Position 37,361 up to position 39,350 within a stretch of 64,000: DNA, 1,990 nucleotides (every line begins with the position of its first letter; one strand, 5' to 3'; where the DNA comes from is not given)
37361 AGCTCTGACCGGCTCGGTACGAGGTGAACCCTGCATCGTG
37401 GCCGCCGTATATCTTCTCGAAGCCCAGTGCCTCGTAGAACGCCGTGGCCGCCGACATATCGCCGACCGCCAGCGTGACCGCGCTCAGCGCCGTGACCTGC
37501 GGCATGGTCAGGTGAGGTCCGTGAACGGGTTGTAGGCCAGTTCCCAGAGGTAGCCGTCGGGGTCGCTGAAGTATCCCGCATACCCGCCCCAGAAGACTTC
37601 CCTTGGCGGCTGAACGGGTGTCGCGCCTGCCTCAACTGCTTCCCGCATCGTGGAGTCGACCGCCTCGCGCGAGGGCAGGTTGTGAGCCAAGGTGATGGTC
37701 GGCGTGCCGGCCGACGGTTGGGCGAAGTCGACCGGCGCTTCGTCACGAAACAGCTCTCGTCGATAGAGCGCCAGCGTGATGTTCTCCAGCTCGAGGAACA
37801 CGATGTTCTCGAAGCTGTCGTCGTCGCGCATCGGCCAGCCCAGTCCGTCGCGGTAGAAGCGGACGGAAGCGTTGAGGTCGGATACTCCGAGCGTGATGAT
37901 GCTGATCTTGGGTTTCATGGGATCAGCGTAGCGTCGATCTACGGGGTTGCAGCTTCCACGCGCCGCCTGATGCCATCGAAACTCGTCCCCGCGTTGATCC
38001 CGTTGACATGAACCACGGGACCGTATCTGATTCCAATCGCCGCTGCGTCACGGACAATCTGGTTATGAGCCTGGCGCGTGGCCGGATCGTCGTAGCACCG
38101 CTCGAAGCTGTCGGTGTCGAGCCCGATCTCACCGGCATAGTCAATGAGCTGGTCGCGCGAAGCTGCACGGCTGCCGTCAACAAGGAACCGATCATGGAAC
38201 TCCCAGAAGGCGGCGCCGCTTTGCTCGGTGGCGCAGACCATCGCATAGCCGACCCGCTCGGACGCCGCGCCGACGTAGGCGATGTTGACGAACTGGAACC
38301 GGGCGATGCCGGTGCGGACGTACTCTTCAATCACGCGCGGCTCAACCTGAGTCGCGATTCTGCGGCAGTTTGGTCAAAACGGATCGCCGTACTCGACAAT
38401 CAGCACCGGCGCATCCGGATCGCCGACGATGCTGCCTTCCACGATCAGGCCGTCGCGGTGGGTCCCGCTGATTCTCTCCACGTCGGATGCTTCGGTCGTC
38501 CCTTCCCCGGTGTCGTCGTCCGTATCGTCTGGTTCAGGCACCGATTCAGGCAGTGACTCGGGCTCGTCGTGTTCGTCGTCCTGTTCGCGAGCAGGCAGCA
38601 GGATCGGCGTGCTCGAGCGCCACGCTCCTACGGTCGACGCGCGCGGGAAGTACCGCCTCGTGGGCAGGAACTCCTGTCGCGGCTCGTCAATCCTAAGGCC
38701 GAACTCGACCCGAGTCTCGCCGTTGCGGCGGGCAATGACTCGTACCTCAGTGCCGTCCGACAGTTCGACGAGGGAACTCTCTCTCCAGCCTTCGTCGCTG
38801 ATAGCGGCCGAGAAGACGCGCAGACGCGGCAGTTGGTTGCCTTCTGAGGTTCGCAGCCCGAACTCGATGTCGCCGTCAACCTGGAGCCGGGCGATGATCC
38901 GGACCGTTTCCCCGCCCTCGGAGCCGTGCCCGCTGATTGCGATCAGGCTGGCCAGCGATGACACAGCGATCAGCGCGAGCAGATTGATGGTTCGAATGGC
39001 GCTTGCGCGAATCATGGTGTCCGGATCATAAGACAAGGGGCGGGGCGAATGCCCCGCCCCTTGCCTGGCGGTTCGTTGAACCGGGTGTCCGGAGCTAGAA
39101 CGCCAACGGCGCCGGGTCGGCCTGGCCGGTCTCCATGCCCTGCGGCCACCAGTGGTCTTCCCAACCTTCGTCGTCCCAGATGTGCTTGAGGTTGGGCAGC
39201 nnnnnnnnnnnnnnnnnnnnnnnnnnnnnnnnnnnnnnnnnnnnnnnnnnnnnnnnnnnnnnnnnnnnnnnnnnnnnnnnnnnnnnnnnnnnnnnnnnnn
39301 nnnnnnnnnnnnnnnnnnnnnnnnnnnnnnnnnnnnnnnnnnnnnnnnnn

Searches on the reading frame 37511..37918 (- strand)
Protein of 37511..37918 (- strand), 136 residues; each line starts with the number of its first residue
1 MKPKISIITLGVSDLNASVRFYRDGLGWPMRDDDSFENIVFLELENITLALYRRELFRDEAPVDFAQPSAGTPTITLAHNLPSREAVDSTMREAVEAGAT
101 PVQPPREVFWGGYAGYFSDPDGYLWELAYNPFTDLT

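Call 52: find_encoding_contigs(protein=window:37511-37918:-, flank=10000, max_places=4)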
Protein window:37511-37918:- (136 aa): 2 contigs read that carry it; 1 place shown.
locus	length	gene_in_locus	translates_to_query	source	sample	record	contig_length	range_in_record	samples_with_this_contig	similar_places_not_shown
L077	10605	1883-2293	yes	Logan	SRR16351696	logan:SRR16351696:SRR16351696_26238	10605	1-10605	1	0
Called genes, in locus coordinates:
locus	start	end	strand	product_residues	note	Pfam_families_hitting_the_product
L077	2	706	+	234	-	?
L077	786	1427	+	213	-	-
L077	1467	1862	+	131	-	PF13462:Thioredoxin_4, PF01323:DSBA (weak)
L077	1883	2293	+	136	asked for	PF00903:Glyoxalase, PF18029:Glyoxalase_6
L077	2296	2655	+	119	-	PF00903:Glyoxalase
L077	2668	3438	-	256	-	PF00106:adh_short, PF08659:KR, PF13561:adh_short_C2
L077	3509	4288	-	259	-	PF00106:adh_short, PF08659:KR (weak), PF13561:adh_short_C2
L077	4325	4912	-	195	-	-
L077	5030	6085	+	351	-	PF00296:Bac_luciferase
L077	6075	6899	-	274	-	PF02086:MethyltransfD12 (faint), PF01555:N6_N4_Mtase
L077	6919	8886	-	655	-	-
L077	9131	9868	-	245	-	PF01613:Flavin_Reduct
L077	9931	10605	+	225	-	?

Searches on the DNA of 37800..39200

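Call 20: search_rna_families(source=window, start=37800, end=39200, threshold=evalue, max_evalue=10)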
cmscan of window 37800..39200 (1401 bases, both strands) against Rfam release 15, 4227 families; matches with E-value up to 10: 7.
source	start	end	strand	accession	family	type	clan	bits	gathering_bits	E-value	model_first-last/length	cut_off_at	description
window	38039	38130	+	RF01779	AS1726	Gene;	-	27.7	50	0.059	1-78/78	no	AS1726 sRNA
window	39030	39130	-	RF02346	ar35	Gene; sRNA;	-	26.7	45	0.011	1-144/144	no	Alphaproteobacterial sRNA ar35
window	39038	39065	-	RF03298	mir-4488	Gene; miRNA;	-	22.6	71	2.2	1-62/62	no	mir-4488 microRNA precursor family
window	39031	39065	-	RF03758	mir-2756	Gene; miRNA;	-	21.5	61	0.12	22-56/78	no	mir-2756 microRNA precursor family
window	39032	39066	+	RF03758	mir-2756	Gene; miRNA;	-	20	61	0.31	22-56/78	no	mir-2756 microRNA precursor family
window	38281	38352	+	RF01303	sR49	Gene; snRNA; snoRNA; CD-box;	-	17.9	50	1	1-56/56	no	Small nucleolar RNA sR49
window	39031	39066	+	RF02346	ar35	Gene; sRNA;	-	15.9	45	3.2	105-142/144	no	Alphaproteobacterial sRNA ar35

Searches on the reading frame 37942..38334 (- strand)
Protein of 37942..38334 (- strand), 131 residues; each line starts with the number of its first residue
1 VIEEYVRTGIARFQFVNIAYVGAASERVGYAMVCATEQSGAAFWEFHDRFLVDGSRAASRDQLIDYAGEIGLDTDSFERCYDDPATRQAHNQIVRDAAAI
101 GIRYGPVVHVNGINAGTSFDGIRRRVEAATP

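Call 3: search_protein_families(library=pfam, proteins=[window:37942-38334:-], max_evalue=1)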
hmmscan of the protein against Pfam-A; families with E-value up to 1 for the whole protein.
window:37942-38334:- (131 aa): 3 families
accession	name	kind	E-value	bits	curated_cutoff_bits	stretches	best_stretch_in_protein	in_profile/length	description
PF13462.12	Thioredoxin_4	-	1.9e-07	31.8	23.2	1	2-116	39-151/165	Thioredoxin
PF01323.26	DSBA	-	3.1e-07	30.8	25.6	1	20-112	81-174/191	DSBA-like thioredoxin domain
PF06188.17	HrpE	-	0.014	15.7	23.5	1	21-97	47-123/191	HrpE/YscL/FliH and V-type ATPase subunit E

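Call 8: search_protein_families(library=ncbifam, proteins=[window:37942-38334:-], max_evalue=1)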
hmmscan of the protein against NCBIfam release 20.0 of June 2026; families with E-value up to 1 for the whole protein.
window:37942-38334:- (131 aa): 1 family
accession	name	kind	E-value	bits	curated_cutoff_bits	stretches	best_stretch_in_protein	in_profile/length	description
NF041057.1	Rcas_1661_fam_Se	equivalog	5.2e-18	65.5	190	1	1-113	115-229/247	Rcas_1661 family thioredoxin-like (seleno)lipoprotein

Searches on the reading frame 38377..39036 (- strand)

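Call 3: search_protein_families(library=pfam, proteins=[window:38377-39036:-], max_evalue=1)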
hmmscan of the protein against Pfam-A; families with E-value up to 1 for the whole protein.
window:38377-39036:- (220 aa): 0 families

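Call 8: search_protein_families(library=ncbifam, proteins=[window:38377-39036:-], max_evalue=1)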
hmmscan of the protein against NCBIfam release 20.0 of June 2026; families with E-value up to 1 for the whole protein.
window:38377-39036:- (220 aa): 1 family
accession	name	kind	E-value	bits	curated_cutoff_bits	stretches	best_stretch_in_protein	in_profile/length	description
NF041057.1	Rcas_1661_fam_Se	equivalog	0.015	14.9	190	1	163-218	48-98/247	Rcas_1661 family thioredoxin-like (seleno)lipoprotein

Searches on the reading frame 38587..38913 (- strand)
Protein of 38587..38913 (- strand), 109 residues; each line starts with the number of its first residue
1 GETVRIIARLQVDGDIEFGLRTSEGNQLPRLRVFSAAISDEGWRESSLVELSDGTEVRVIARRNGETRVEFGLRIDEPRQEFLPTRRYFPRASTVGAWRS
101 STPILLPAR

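Call 15: search_protein_families(library=pfam, proteins=[window:38587-38913:-], max_evalue=10)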
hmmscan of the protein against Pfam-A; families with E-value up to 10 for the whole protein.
seq(109 aa): 0 families

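Call 92: predict_structure(alignment_id=A8)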
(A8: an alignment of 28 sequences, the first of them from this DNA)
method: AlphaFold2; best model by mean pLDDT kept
length: 109 residues; sequences in the alignment: 28
mean_pLDDT: 95.1   pTM: 0.87
mean pLDDT of the five models: 95.1, 94.9, 94.5, 92.0, 90.9
residues with pLDDT >= 90: 96; 70-90: 13; 50-70: 0; < 50: 0
segments of 3 or more residues with pLDDT < 50: none
pLDDT, mean of each block of 10 residues (from residue 1): 97 97 98 94 97 96 92 95 96 93 94
secondary structure, 60 per line:
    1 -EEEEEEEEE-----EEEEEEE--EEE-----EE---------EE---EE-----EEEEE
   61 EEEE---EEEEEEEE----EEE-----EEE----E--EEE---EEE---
elements in order: E2-10 E16-22 E25-27 E56-64 E68-75 E80-82 E88-90 E98-100 E104-106
